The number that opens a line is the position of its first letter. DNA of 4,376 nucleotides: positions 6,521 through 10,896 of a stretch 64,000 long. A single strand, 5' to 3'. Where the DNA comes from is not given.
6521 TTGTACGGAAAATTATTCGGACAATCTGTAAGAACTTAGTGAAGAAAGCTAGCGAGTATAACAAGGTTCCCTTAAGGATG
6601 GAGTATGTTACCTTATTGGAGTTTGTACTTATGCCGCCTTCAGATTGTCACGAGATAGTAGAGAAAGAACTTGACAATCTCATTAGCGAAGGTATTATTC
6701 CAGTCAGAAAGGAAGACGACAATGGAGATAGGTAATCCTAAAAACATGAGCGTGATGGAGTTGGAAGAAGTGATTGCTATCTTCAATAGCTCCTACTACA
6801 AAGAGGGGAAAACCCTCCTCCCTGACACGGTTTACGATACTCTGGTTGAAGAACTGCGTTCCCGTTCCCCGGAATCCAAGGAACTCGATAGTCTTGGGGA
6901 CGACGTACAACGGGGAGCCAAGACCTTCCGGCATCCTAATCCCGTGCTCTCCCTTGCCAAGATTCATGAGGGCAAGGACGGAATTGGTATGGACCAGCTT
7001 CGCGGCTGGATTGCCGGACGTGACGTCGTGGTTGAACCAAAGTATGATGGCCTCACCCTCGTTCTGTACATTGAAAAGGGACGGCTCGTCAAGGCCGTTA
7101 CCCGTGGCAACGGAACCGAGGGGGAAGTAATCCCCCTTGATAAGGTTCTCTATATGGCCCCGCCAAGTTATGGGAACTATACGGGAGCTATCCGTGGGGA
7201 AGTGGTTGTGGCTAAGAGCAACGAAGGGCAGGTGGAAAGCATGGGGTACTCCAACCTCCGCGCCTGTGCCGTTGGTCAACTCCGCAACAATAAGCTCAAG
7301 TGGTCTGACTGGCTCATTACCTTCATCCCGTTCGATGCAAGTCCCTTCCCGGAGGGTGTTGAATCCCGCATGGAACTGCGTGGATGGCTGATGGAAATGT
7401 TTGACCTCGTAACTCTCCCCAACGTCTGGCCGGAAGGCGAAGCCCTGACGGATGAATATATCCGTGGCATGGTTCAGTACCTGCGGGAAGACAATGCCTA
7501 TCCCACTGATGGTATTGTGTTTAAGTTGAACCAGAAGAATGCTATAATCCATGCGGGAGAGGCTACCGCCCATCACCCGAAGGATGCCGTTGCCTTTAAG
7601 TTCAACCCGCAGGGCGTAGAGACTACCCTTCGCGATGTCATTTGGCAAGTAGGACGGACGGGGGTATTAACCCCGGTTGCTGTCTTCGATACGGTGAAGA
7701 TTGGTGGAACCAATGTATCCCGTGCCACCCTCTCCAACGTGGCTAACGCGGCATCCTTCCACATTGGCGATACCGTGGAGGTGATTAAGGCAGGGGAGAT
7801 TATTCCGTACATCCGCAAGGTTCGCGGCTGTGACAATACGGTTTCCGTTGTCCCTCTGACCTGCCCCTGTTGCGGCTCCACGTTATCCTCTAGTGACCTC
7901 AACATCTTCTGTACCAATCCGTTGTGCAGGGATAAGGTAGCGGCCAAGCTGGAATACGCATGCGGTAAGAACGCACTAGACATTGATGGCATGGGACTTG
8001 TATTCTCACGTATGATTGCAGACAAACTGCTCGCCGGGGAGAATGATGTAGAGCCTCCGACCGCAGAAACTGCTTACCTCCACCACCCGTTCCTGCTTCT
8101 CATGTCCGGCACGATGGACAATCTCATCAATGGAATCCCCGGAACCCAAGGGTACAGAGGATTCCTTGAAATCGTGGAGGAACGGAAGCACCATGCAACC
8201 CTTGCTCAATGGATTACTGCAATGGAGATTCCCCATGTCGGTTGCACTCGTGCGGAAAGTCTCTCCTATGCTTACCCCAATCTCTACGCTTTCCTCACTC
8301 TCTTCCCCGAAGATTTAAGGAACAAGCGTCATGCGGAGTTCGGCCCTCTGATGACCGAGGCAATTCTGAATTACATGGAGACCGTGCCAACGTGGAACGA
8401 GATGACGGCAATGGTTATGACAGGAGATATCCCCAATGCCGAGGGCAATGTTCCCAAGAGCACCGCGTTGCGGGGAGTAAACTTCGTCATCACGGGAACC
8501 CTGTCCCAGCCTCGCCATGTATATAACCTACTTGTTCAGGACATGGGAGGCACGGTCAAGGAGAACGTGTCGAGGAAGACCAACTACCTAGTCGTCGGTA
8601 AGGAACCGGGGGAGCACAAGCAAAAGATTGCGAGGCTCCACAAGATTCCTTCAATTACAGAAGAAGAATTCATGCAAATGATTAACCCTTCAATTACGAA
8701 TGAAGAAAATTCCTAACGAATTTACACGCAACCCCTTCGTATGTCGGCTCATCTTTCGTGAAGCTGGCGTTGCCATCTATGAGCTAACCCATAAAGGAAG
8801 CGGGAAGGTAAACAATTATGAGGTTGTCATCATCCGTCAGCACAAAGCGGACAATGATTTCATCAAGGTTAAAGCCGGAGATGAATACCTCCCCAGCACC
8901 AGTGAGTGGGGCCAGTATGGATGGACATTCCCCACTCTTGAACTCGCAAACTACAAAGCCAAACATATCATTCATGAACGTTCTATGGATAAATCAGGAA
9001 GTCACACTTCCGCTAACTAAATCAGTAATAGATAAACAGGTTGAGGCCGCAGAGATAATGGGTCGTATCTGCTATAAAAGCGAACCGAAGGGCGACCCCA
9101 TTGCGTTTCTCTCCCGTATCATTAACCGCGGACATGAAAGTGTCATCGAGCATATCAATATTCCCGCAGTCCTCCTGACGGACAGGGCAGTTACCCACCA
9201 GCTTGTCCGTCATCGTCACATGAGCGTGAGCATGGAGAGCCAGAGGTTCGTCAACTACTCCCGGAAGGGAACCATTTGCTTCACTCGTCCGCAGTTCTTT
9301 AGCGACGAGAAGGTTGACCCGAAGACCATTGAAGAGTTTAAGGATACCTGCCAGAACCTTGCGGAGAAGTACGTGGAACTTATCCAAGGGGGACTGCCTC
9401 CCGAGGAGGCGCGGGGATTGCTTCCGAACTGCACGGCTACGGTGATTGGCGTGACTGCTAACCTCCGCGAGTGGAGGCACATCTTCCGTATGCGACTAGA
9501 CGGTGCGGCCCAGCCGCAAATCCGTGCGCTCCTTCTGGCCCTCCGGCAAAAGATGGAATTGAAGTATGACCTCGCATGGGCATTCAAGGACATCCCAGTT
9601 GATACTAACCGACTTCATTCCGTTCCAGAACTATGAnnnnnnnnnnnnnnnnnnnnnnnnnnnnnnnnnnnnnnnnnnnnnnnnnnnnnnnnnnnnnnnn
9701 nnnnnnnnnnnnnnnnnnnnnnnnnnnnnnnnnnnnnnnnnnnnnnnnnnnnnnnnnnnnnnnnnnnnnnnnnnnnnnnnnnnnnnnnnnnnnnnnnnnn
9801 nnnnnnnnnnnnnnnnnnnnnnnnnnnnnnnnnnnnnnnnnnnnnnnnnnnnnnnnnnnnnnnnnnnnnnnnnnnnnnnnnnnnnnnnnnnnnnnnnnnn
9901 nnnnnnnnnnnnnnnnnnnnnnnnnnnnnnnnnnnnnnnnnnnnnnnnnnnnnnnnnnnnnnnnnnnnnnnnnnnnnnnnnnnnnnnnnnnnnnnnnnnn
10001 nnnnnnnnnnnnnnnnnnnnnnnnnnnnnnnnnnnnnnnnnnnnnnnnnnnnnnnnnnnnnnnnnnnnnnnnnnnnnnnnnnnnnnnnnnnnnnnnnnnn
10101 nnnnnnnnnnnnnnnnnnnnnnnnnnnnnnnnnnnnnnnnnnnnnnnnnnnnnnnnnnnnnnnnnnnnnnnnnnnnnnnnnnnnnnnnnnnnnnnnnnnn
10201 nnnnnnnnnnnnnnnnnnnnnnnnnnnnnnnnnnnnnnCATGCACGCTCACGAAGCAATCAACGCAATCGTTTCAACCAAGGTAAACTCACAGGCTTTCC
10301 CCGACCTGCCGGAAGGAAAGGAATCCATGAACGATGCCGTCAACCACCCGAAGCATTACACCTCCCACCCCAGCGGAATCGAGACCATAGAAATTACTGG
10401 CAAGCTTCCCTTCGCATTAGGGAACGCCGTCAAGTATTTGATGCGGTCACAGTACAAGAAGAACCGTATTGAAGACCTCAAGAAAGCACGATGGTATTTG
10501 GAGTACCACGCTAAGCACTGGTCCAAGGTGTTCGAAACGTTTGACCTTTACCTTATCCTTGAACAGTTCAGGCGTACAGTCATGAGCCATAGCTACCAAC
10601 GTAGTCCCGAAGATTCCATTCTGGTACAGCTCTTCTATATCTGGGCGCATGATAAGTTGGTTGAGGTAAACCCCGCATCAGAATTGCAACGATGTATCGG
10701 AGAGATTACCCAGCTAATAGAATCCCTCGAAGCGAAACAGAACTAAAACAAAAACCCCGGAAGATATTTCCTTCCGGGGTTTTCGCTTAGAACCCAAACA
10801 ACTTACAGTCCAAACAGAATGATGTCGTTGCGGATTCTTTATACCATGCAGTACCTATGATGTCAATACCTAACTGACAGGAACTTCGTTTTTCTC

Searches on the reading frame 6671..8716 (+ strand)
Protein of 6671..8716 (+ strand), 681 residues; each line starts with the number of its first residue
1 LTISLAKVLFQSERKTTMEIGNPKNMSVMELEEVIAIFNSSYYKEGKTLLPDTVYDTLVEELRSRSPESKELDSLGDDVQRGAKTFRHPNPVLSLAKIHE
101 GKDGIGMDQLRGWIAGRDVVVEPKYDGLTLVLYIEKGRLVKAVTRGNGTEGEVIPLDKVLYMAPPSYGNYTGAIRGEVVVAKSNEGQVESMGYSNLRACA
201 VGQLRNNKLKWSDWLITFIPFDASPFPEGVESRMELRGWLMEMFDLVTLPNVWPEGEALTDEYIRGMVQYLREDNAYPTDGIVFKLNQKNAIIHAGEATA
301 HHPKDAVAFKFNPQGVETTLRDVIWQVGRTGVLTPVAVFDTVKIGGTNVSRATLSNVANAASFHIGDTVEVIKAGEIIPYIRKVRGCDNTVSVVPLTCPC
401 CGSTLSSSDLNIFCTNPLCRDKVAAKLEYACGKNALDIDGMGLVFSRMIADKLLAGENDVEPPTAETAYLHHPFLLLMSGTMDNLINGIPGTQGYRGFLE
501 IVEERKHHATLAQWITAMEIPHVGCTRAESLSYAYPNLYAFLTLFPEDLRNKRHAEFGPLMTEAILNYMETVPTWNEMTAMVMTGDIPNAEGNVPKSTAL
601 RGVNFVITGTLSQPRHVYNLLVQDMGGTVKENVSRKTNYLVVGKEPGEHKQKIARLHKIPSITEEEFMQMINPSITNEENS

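Call 17: search_protein_families(library=phrogs, proteins=[window:6671-8716:+], max_evalue=0.00001)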
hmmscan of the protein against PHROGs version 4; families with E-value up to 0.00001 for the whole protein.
window:6671-8716:+ (681 aa): 5 families
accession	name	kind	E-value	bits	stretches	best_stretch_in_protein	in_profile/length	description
phrog_3869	-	DNA, RNA and nucleotide metabolism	7.4e-113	379.3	1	24-672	5-654/656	NAD-dependent DNA ligase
phrog_3359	-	DNA, RNA and nucleotide metabolism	3.2e-46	159.1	1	30-382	3-320/325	NAD-dependent DNA ligase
phrog_3498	-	DNA, RNA and nucleotide metabolism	3.5e-17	64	1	502-672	91-254/256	NAD-dependent DNA ligase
phrog_2561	-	DNA, RNA and nucleotide metabolism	3.7e-07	31.5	1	595-672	84-161/167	DNA ligase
phrog_3989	-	unknown function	9.3e-06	26.1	0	598-645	205-253/296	-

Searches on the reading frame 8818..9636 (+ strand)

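Call 24: search_protein_families(library=pfam, proteins=[window:8818-9636:+], max_evalue=0.01)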
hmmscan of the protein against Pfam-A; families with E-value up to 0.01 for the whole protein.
window:8818-9636:+ (272 aa): 1 family
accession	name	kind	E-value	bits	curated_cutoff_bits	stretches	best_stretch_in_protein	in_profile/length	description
PF02511.20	Thy1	-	2.9e-42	145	24.8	1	76-246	11-185/191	Thymidylate synthase complementing protein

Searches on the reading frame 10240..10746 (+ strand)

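Call 24: search_protein_families(library=pfam, proteins=[window:10240-10746:+], max_evalue=0.01)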
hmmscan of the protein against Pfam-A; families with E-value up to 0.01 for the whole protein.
window:10240-10746:+ (168 aa): 1 family
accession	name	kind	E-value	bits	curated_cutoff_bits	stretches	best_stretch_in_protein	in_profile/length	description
PF11753.13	DUF3310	-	1.5e-15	57.4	24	1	34-88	1-60/60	Protein of unknwon function (DUF3310)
